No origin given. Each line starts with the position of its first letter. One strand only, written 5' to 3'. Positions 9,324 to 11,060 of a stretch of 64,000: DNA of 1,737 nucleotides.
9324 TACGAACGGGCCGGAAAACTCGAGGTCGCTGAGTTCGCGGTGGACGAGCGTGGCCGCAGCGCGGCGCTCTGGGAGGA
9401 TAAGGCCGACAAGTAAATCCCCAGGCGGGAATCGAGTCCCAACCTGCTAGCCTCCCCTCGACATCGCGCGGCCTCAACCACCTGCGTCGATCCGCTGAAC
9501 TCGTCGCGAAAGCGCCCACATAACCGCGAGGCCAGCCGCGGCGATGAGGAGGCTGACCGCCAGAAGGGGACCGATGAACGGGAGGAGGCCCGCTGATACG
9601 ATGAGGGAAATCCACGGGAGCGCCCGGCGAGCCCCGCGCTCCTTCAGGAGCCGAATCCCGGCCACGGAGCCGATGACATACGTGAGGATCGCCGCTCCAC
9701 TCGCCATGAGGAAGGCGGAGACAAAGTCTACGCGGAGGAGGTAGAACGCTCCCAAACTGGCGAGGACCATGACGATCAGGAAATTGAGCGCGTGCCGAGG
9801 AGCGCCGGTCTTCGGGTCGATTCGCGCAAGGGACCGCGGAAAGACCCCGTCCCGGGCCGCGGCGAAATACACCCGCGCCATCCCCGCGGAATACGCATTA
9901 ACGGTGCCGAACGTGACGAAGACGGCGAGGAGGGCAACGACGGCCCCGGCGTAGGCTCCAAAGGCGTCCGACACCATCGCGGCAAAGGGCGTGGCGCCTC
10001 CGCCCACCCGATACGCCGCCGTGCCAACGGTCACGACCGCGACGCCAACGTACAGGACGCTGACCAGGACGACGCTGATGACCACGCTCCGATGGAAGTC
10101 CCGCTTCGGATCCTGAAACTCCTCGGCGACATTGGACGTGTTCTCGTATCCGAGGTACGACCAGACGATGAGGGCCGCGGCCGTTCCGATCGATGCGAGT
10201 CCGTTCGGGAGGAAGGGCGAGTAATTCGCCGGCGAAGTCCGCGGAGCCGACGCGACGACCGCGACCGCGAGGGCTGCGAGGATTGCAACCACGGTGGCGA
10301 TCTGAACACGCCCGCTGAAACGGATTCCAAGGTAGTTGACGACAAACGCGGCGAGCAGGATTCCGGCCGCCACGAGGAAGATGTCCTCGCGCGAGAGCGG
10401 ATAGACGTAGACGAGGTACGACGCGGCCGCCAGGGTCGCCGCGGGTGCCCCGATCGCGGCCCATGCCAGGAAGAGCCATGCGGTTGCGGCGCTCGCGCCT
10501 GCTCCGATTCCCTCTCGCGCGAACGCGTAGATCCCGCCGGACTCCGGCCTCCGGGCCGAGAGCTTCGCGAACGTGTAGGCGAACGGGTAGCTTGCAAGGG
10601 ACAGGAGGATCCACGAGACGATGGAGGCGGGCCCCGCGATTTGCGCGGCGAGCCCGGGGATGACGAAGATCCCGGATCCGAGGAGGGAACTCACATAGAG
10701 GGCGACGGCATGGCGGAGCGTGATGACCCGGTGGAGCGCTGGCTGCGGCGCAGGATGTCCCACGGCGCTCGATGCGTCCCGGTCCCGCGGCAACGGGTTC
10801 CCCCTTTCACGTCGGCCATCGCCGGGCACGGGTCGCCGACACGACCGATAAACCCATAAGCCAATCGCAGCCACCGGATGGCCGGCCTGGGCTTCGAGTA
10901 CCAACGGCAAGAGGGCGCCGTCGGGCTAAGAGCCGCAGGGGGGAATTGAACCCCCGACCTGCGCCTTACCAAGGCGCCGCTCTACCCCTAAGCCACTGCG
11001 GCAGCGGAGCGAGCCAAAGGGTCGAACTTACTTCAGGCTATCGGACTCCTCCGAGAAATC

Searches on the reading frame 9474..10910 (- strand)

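Call 47: search_protein_families(library=pfam, proteins=[window:9474-10910:-], max_evalue=0.001)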
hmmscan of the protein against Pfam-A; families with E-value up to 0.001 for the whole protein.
window:9474-10910:- (478 aa): 3 families
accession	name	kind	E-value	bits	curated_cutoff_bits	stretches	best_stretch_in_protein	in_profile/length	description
PF13520.12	AA_permease_2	-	3.5e-44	151.8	27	1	65-453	3-404/427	Amino acid permease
PF00324.27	AA_permease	-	4.4e-30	105.2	24.6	1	67-458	1-419/470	Amino acid permease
PF03845.19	Spore_permease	-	1.2e-07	31.3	23.4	1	63-297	2-233/321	Spore germination protein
